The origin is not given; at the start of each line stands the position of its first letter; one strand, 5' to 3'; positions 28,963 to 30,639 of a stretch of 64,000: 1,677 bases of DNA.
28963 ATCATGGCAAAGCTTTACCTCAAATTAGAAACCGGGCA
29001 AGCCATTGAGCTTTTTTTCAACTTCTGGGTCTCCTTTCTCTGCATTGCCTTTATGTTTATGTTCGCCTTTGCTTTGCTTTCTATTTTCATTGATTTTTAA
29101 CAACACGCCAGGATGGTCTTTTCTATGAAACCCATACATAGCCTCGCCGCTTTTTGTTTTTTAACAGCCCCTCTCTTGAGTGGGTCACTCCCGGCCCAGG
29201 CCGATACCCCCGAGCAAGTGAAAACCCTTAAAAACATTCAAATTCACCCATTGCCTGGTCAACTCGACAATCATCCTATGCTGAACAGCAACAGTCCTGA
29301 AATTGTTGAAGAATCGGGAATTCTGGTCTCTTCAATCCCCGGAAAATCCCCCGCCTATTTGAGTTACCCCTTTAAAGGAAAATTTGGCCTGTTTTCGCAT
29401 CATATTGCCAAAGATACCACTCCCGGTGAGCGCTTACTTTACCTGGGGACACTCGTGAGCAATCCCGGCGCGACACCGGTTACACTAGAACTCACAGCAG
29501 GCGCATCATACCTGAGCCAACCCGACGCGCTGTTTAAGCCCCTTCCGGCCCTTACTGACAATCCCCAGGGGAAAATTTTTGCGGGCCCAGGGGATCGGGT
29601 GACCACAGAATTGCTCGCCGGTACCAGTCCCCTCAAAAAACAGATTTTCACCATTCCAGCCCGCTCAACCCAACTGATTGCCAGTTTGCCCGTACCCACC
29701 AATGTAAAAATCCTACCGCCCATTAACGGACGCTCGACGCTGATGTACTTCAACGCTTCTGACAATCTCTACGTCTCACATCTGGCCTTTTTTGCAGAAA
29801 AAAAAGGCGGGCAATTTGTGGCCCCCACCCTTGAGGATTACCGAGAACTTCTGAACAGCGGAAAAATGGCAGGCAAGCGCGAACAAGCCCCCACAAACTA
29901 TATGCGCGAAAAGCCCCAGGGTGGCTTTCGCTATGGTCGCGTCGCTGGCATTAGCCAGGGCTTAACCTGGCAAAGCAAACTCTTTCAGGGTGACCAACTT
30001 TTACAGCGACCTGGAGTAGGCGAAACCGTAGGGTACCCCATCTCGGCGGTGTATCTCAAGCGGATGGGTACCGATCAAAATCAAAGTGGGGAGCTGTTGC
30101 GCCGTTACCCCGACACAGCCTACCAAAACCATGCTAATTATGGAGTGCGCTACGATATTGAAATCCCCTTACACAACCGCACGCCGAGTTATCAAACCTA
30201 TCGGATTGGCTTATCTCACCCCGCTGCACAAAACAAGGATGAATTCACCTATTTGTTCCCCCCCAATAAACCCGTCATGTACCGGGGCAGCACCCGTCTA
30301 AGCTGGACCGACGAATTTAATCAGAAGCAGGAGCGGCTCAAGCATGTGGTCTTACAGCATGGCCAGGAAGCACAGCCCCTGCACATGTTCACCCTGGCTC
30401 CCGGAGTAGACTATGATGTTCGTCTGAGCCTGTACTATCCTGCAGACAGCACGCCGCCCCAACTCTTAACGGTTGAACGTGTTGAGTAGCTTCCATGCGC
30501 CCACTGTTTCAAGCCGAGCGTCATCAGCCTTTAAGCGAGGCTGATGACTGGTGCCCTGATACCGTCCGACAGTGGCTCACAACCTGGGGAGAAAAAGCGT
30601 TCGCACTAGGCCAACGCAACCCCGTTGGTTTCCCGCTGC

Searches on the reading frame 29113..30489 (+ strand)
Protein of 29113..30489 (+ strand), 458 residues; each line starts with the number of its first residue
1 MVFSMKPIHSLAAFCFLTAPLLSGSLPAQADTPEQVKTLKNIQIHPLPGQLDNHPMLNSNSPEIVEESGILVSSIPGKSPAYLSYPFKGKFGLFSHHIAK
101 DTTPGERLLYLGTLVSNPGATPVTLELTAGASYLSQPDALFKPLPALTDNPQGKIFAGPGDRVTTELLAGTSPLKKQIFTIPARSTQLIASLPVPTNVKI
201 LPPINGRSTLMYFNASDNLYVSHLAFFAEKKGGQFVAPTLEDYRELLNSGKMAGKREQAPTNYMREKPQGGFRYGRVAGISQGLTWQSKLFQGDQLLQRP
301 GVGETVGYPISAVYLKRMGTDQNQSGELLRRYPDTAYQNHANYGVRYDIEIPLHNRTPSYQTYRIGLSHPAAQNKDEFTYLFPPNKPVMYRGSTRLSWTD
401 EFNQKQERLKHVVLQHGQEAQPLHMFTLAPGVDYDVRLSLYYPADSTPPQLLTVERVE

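Call 3: search_protein_families(library=pfam, proteins=[window:29113-30489:+], max_evalue=0.01)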
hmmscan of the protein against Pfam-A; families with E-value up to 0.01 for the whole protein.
window:29113-30489:+ (458 aa): 1 family
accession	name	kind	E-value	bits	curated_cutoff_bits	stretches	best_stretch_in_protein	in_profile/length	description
PF11850.13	DUF3370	-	5.9e-129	431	25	1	43-455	2-421/422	Protein of unknown function (DUF3370)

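Call 4: search_protein_families(library=ncbifam, proteins=[window:29113-30489:+], max_evalue=0.01)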
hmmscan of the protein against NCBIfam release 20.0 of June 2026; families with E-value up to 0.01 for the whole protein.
window:29113-30489:+ (458 aa): 0 families

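Call 20: search_solved_structures(query=window:29113-30489:+, max_evalue=1)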
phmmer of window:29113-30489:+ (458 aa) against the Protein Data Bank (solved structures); distinct sequences matched with E-value up to 1: 0.

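Call 21: find_homologous_proteins(query=window:29113-30489:+)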
Query window:29113-30489:+ (458 aa): 1939 proteins with E <= 0.001 among 8000 candidates; the best 120 are listed.
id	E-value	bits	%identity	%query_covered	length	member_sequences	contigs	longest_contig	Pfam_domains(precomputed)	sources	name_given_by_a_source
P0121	0.0e+0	1024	98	99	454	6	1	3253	PF11850.14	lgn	-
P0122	6.4e-242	821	78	99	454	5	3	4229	PF11850.14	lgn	-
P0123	7.2e-234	795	80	94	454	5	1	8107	PF11850.14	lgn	-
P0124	1.3e-231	787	75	99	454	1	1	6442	PF11850.14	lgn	-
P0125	4.1e-211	720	69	99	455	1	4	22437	PF11850.14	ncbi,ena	-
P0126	7.1e-177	607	59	98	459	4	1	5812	PF11850.14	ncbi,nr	ncbi:MAG: DUF3370 domain-containing protein [Candidatus Sericytochromatia bacterium]|nr:DUF3370 doma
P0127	1.2e-174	600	60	97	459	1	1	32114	PF11850.14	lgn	-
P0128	3.6e-174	598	60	98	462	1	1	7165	PF11850.14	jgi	-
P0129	2.3e-169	582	56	99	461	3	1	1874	PF11850.14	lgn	-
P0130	7.4e-169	581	58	99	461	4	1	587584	PF11850.14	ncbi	ncbi:MAG: DUF3370 domain-containing protein [Candidatus Sericytochromatia bacterium]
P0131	3.2e-163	562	56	98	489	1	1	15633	PF11850.14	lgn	-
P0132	4.9e-163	561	57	94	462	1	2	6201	PF11850.14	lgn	-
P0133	3.4e-162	559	56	94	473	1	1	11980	PF11850.14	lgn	-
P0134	1.0e-159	550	55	95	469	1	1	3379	PF11850.14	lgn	-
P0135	1.5e-154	533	56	92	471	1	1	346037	PF11850.14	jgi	jgi:hypothetical protein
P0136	6.1e-154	531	54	94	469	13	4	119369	PF11850.14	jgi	jgi:hypothetical protein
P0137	4.2e-152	525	55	93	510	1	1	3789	PF11850.14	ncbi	ncbi:MAG: DUF3370 domain-containing protein [Candidatus Sericytochromatia bacterium]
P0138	1.3e-150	520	52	98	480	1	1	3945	PF11850.14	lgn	-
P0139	5.9e-149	515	54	98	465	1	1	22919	PF11850.14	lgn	-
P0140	1.0e-148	514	52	98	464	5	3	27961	PF11850.14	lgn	-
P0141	4.2e-148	512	54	95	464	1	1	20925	PF11850.14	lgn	-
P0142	3.0e-146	506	55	93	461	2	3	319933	PF11850.14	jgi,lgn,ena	-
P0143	8.7e-143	495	51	99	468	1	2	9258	PF11850.14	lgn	-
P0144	5.1e-140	485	52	97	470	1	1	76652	PF11850.14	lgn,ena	-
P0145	9.5e-140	485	52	96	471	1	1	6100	PF11850.14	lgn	-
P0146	5.8e-133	462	50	94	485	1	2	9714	PF11850.14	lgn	-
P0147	3.5e-126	440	48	95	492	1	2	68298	PF11850.14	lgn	-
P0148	6.6e-122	426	48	92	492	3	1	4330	PF11850.14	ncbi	ncbi:MAG TPA: DUF3370 family protein [Candidatus Obscuribacterales bacterium]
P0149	7.2e-121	422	48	97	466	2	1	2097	PF11850.14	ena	-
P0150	1.2e-120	422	48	94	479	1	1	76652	PF11850.14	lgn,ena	-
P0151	1.5e-120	421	48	94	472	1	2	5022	PF11850.14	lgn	-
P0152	9.4e-119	415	46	97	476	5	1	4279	PF11850.14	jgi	jgi:hypothetical protein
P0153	4.2e-118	413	49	92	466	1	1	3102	PF11850.14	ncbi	ncbi:MAG: DUF3370 domain-containing protein [Candidatus Sericytochromatia bacterium]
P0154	4.7e-117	410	47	93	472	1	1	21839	PF11850.14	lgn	-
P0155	3.2e-116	407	49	92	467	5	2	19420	PF11850.14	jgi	jgi:hypothetical protein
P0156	4.9e-116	406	46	100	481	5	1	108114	PF11850.14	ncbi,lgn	ncbi:hypothetical protein D3C72_182810 [compost metagenome]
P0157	1.2e-115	405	47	93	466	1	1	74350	PF11850.14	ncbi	ncbi:MAG TPA: DUF3370 domain-containing protein [Pantanalinema sp.]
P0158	6.8e-115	403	48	92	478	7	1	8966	PF11850.14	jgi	jgi:hypothetical protein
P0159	9.3e-114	399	47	93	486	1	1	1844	PF11850.14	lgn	-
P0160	2.7e-113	397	47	92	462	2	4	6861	PF11850.14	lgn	-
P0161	2.3e-112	394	45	97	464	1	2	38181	PF11850.14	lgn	-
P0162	1.7e-111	391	46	95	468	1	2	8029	PF11850.14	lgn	-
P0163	4.8e-111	390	46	92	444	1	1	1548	PF11850.14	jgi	jgi:hypothetical protein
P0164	1.6e-109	385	47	93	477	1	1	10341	PF11850.14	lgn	-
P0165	3.6e-109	384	45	94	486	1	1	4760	PF11850.14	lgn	-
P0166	1.4e-108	382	45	94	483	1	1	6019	PF11850.14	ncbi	ncbi:MAG TPA: DUF3370 domain-containing protein [Stenomitos sp.]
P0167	1.4e-107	379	46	94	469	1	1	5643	PF11850.14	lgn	-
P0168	1.7e-107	378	43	99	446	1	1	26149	PF11850.14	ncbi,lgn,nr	ncbi:MAG: hypothetical protein JWM80_1716 [Cyanobacteria bacterium RYN_339]|nr:hypothetical protein 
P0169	5.2e-107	377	47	90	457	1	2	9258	PF11850.14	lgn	-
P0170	3.4e-106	374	47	94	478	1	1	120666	PF11850.14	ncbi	-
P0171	7.6e-105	370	45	94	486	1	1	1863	PF11850.14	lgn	-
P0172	2.6e-104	368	43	94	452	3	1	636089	PF11850.14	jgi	-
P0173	1.6e-103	365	45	93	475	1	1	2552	PF11850.14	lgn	-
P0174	2.2e-103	365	46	92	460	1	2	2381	PF11850.14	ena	-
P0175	2.6e-102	361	43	98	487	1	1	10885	PF11850.14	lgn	-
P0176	5.9e-101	357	47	85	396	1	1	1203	PF11850.14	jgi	jgi:hypothetical protein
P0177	2.2e-100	355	44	98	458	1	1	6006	PF11850.14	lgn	-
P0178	4.2e-100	354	42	98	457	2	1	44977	PF11850.14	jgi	jgi:hypothetical protein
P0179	4.4e-100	354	42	91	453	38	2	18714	PF11850.14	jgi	-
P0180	3.7e-99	351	43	96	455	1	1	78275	PF11850.14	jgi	jgi:hypothetical protein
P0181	4.8e-99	350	42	96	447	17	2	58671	PF11850.14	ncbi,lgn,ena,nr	ncbi:MAG: hypothetical protein BRC38_03480 [Cyanobacteria bacterium QH_6_48_35]|nr:MAG: hypothetical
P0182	6.7e-99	350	42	90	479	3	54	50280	PF11850.14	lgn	-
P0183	1.2e-98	349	43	92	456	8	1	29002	PF11850.14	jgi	jgi:hypothetical protein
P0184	1.4e-98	349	44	94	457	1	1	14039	PF11850.14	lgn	-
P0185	1.5e-98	349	45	90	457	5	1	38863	PF11850.14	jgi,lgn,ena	jgi:hypothetical protein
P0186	1.5e-98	349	42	98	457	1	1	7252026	PF11850.14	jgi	jgi:hypothetical protein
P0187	2.1e-98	348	43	95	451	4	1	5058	PF11850.14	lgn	-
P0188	2.9e-98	348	43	91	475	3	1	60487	PF11850.14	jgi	jgi:hypothetical protein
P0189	6.6e-98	347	41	92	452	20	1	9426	PF11850.14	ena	-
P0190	7.0e-98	347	40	92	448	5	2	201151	PF11850.14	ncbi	ncbi:DUF3370 domain-containing protein [Phormidesmis sp. 146-35]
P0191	7.4e-98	346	42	90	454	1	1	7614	PF11850.14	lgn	-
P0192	7.7e-98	346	41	92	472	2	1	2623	PF11850.14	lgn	-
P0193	1.4e-97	346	42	91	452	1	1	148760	PF11850.14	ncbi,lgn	-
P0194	1.4e-97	346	42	96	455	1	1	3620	PF11850.14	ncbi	ncbi:MAG: DUF3370 domain-containing protein [Spirulinaceae cyanobacterium]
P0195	1.7e-97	345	42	92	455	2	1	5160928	PF11850.14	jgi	jgi:hypothetical protein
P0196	1.7e-97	345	43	90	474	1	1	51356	PF11850.14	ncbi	-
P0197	1.9e-97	345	42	95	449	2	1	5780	PF11850.14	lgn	-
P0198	1.9e-97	345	40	95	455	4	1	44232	PF11850.14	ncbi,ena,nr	ncbi:MAG: DUF3370 domain-containing protein [Prochloraceae cyanobacterium]|nr:DUF3370 domain-contain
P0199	2.2e-97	345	43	90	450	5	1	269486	PF11850.14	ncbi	-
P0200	2.9e-97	345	41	92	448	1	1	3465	PF11850.14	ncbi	-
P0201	3.8e-97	344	43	94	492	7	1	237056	PF11850.14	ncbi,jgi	ncbi:MAG: hypothetical protein RLZZ511_4267 [Cyanobacteriota bacterium]|jgi:hypothetical protein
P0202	5.2e-97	344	43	91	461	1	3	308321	PF11850.14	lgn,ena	-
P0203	5.3e-97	344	44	93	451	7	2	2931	PF11850.14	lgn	-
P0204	5.4e-97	344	43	90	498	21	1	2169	PF11850.14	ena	-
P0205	5.8e-97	344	42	97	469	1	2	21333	PF11850.14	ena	-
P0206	8.5e-97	343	41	93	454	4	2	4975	PF11850.14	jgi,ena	-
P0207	1.0e-96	343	42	93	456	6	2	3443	PF11850.14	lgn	-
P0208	1.3e-96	342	42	90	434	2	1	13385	PF11850.14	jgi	jgi:Protein of unknown function (DUF3370)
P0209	1.5e-96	342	43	91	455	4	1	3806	PF11850.14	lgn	-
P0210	1.6e-96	342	42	95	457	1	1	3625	PF11850.14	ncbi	ncbi:MAG: DUF3370 domain-containing protein [Kovacikia sp.]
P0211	1.7e-96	342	41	96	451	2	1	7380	PF11850.14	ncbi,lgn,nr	ncbi:MAG: DUF3370 domain-containing protein [Cyanobacteriota bacterium]|nr:DUF3370 domain-containing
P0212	3.9e-96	341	43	91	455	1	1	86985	PF11850.14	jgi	-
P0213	5.3e-96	340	41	97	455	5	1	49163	PF11850.14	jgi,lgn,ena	jgi:hypothetical protein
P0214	5.4e-96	340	43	92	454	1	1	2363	PF11850.14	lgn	-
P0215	8.2e-96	340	42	90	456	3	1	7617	PF11850.14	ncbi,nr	ncbi:MAG: DUF3370 domain-containing protein [Synechococcales cyanobacterium T60_A2020_003]|nr:DUF337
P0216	8.5e-96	340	41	98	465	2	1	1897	PF11850.14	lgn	-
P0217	9.1e-96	340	42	91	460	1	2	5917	PF11850.14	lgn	-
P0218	9.5e-96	340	40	96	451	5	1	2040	PF11850.14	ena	-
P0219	1.3e-95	339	41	92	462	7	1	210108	PF11850.14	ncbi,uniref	ncbi:DUF3370 domain-containing protein [Microcoleus sp. FACHB-672]|uniref:DUF3370 domain-containing 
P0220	1.4e-95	339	42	90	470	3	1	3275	PF11850.14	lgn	-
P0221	1.5e-95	339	41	97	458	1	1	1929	PF11850.14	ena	-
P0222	1.6e-95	339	40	92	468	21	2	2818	PF11850.14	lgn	-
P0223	1.7e-95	339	40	96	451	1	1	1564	PF11850.14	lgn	-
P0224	1.7e-95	339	43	91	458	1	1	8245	PF11850.14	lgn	-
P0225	1.9e-95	339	42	94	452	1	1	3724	PF11850.14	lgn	-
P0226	1.9e-95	339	41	95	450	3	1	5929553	PF11850.14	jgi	jgi:hypothetical protein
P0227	1.9e-95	339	43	91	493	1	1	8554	PF11850.14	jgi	jgi:Protein of unknown function (DUF3370)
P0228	2.3e-95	338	41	91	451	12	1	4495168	PF11850.14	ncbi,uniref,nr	ncbi:DUF3370 domain-containing protein [Anabaenopsis elenkinii]|uniref:DUF3370 domain-containing pro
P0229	2.4e-95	338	42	91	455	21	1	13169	PF11850.14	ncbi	-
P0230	2.9e-95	338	43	91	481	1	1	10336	PF11850.14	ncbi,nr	ncbi:MAG: DUF3370 domain-containing protein [Leptolyngbyaceae cyanobacterium RU_5_1]|nr:DUF3370 doma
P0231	3.3e-95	338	40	92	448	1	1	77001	PF11850.14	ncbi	ncbi:DUF3370 domain-containing protein [Phormidesmis priestleyi]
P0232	4.0e-95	337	43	95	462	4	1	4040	PF11850.14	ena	-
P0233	4.1e-95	337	43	91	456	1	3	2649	PF11850.14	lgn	-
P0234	4.9e-95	337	40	96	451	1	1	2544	PF11850.14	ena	-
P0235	5.3e-95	337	43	90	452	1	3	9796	PF11850.14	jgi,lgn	jgi:hypothetical protein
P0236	5.7e-95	337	42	90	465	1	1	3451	PF11850.14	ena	-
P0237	6.5e-95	337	41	93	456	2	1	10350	PF11850.14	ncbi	ncbi:MAG TPA: DUF3370 domain-containing protein [Stenomitos sp.]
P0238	8.0e-95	336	40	95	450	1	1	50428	PF11850.14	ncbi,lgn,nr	ncbi:MAG: DUF3370 domain-containing protein [Nostoc sp. LLA-1]|nr:DUF3370 domain-containing protein 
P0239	8.1e-95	336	42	93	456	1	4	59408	PF11850.14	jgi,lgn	-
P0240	9.8e-95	336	42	94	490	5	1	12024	PF11850.14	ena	-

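Call 27: find_encoding_contigs(protein=P0130, flank=7000, max_places=1)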
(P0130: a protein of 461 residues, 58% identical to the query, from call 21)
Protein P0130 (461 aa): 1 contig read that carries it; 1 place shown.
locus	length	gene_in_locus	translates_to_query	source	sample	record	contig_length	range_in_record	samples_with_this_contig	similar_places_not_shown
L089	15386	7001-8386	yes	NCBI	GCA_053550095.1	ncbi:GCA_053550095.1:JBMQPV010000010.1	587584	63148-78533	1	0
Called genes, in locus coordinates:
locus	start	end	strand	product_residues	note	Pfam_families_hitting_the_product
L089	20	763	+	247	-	PF03692:CxxCxxCC (faint)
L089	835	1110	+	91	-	PF01722:BolA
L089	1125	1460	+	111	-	PF00462:Glutaredoxin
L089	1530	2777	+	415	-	-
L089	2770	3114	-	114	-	PF09685:MamF_MmsF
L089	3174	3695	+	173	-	PF01470:Peptidase_C15 (faint)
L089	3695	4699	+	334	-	PF00106:adh_short, PF08659:KR, PF13561:adh_short_C2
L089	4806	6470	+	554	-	PF14870:PSII_BNR (faint)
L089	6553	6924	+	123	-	-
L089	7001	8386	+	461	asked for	PF11850:DUF3370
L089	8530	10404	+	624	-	PF17297:PEPCK_N, PF00821:PEPCK_GTP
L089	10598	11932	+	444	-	PF22148:Fervidolysin_NPro-like, PF00082:Peptidase_S8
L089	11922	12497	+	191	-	PF01928:CYTH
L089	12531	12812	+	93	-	-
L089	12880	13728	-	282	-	PF11838:ERAP1_C (faint), PF03130:HEAT_PBS (faint), PF13646:HEAT_2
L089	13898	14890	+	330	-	PF00248:Aldo_ket_red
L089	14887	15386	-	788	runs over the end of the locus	PF01627:Hpt (weak), PF07194:P2, PF01584:CheW (faint), PF02518:HATPase_c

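Call 28: find_encoding_contigs(protein=P0228, flank=7000, max_places=1)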
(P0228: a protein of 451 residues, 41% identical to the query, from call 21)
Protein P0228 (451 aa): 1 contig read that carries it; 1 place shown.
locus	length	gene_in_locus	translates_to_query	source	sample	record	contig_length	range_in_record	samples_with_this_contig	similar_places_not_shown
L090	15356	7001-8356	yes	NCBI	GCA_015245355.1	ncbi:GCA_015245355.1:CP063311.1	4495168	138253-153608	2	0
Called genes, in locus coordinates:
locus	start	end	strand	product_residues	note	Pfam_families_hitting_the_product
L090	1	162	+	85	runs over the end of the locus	-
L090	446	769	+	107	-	PF12844:HTH_19, PF01381:HTH_3, PF13443:HTH_26, PF13560:HTH_31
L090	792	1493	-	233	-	PF01522:Polysacc_deac_1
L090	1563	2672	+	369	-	PF07786:HGSNAT_cat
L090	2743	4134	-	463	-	PF01842:ACT (faint), PF13291:ACT_4, PF22629:ACT_AHAS_ss (faint), PF00390:malic, PF03949:Malic_M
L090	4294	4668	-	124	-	PF13442:Cytochrome_CBB3, PF00034:Cytochrom_C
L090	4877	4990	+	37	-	PF02529:PetG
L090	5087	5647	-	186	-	PF03602:Cons_hypoth95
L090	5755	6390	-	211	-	PF00117:GATase, PF07685:GATase_3 (weak), PF01174:SNO (weak), PF07722:Peptidase_C26 (weak)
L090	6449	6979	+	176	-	PF01470:Peptidase_C15 (faint)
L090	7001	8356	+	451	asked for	PF11850:DUF3370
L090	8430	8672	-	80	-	PF01797:Y1_Tnp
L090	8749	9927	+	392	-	PF01385:OrfB_IS605, PF07282:Cas12f1-like_TNB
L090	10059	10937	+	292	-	PF13593:SBF_like, PF01758:SBF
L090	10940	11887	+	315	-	PF06325:PrmA, PF05175:MTS (weak)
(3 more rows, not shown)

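Call 29: find_encoding_contigs(protein=P0142, flank=7000, max_places=1)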
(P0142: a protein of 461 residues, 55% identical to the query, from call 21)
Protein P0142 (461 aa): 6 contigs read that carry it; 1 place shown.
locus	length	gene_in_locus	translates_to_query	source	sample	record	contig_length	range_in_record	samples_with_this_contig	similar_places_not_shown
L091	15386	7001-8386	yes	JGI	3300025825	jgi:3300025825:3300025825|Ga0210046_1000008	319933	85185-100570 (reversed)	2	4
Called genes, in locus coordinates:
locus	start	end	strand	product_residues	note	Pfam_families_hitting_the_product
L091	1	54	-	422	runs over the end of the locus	-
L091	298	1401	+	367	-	PF00872:Transposase_mut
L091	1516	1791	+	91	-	PF08681:TacA1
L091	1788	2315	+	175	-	PF13508:Acetyltransf_7 (weak)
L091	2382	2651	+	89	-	-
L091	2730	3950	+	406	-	PF01731:Arylesterase (faint), PF08450:SGL (faint), PF24684:Vgb_lyase (faint), PF01436:NHL (weak), PF25021:TEN_NHL, PF01436:NHL (weak)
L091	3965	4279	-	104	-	-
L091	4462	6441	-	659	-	PF01381:HTH_3 (weak), PF13560:HTH_31 (weak)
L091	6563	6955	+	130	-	-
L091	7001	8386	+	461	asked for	PF11850:DUF3370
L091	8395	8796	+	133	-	PF00072:Response_reg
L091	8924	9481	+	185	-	PF01022:HTH_5, PF12840:HTH_20, PF25212:HVO_A0114 (weak), PF09860:DUF2087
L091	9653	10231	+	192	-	-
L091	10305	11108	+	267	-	PF05175:MTS (faint), PF13489:Methyltransf_23, PF01209:Ubie_methyltran, PF08241:Methyltransf_11, PF08242:Methyltransf_12, PF13649:Methyltransf_25, PF13847:Methyltransf_31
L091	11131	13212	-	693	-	PF00912:Transgly, PF00905:Transpeptidase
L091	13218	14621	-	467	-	PF00990:GGDEF, PF22335:Cas10-Cmr2_palm2 (weak)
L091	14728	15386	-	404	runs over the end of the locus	PF23473:LysM3_LYK4_5 (faint), PF01476:LysM, PF01551:Peptidase_M23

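Call 42: predict_structure(alignment_id=A1)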
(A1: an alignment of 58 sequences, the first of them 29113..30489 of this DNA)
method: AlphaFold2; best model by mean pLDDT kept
length: 458 residues; sequences in the alignment: 58
mean_pLDDT: 93.3   pTM: 0.89
mean pLDDT of the five models: 93.3, 93.2, 93.0, 93.0, 92.3
residues with pLDDT >= 90: 408; 70-90: 21; 50-70: 8; < 50: 21
segments of 3 or more residues with pLDDT < 50: 1-7, 15-25
pLDDT, mean of each block of 10 residues (from residue 1): 45 46 54 92 97 98 97 95 98 98 96 99 98 97 97 97 98 95 98 97 97 99 98 97 98 93 88 95 98 95 98 94 96 93 94 97 98 94 97 98 98 98 98 98 93 98
secondary structure, 60 per line:
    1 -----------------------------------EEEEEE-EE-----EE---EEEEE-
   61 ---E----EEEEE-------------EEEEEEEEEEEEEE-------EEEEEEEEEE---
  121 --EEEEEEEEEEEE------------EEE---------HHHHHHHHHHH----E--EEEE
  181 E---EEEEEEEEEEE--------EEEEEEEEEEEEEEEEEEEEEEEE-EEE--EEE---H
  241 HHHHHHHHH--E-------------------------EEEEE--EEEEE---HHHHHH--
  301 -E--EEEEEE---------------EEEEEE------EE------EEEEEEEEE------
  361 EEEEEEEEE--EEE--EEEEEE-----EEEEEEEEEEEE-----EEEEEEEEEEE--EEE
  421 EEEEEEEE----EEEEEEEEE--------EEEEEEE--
elements in order: E36-41 E55-59 E69-73 E87-100 E108-117 E123-134 E147-149 H159-169 E177-181 E185-195 E204-227 E229-231 E234-236 H240-249 E278-282 E285-289 H293-298 E305-310 E326-331 E346-354 E361-369 E372-374 E377-382 E388-399 E405-415 E418-428 E433-441 E450-456

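Call 44: fold_search(model_id=the predicted structure, library=pdb)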
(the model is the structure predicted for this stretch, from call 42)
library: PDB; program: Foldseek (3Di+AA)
matches with E <= 10: 1392; with E <= 0.001: 48
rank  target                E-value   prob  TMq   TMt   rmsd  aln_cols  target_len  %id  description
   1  8u5f_H                1.7e-05  0.97  0.18  0.26  19.8       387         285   11  Crystal Structure of Trypsinized Clostridium perfringens Enterotoxin (released 2023-09-27)
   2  3zix_A                4.2e-05  0.96  0.19  0.27  17.9       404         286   11  Clostridium perfringens Enterotoxin with the N-terminal 37 residues deleted (released 2014-01-29)
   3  8wos_A                4.4e-05  0.96  0.16  0.13  20.3       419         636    7  Cryo-EM structure of human SIDT1 protein with C1 symmetry at low pH (released 2024-03-20)
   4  2xh6_B                6.1e-05  0.97  0.19  0.28  17.7       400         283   11  Clostridium perfringens enterotoxin (released 2011-04-27)
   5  8u5f_B                7.2e-05  0.94  0.18  0.27  19.2       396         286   10  Crystal Structure of Trypsinized Clostridium perfringens Enterotoxin (released 2023-09-27)
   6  3win_E                7.6e-05  0.93  0.16  0.17  18.6       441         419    8  Clostridium botulinum Hemagglutinin (released 2013-11-06)
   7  3ecq_B                7.6e-05  0.84  0.16  0.07  21.3       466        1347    9  Endo-alpha-N-acetylgalactosaminidase from Streptococcus pneumoniae: SeMet structure (released 2008-09-09)
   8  3kgl_F                1.2e-04  0.21  0.10  0.10  20.6       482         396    9  Crystal structure of procruciferin, 11S globulin from Brassica napus (released 2010-04-21)
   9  5a59_A                1.2e-04  0.72  0.15  0.08  21.6       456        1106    9  The structure of GH101 E796Q mutant from Streptococcus pneumoniae TIGR4 in complex with T-antigen (released 2015-09-02)
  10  7y69_A                1.4e-04  0.91  0.16  0.12  19.4       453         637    6  ApoSIDT2-pH5.5 (released 2023-06-21)
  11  5iku                  1.4e-04  0.89  0.14  0.23  21.6       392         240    8  Crystal structure of the Hathewaya histolytica ColG tandem collagen-binding domain s3as3b in the presence of calcium at  (released 2017-03-15)
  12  9ea9_E                1.5e-04  0.96  0.17  0.19  19.6       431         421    9  Crystal structure of BoNT/A-NTNH-HA70 -VHH_F12-VHH_H7-Fab_NTNH complex (released 2025-09-17)
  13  6qfk_A                1.5e-04  0.69  0.14  0.06  21.6       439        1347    9  EngBF DARPin Fusion 4b G10 (released 2019-11-06)
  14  8a19_A                1.7e-04  0.66  0.14  0.06  21.5       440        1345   10  Structure of a leucinostatin derivative determined by host lattice display : L1E4V1 construct (released 2022-12-07)
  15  8ziy_A                1.8e-04  0.90  0.17  0.14  20.0       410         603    8  trypsinogen-EP-E574A (released 2025-05-21)
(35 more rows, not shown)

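Call 74: search_protein_families(library=padloc, proteins=[window:29113-30489:+], max_evalue=0.001)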
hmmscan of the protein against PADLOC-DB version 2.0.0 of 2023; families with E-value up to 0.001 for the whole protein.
window:29113-30489:+ (458 aa): 0 families
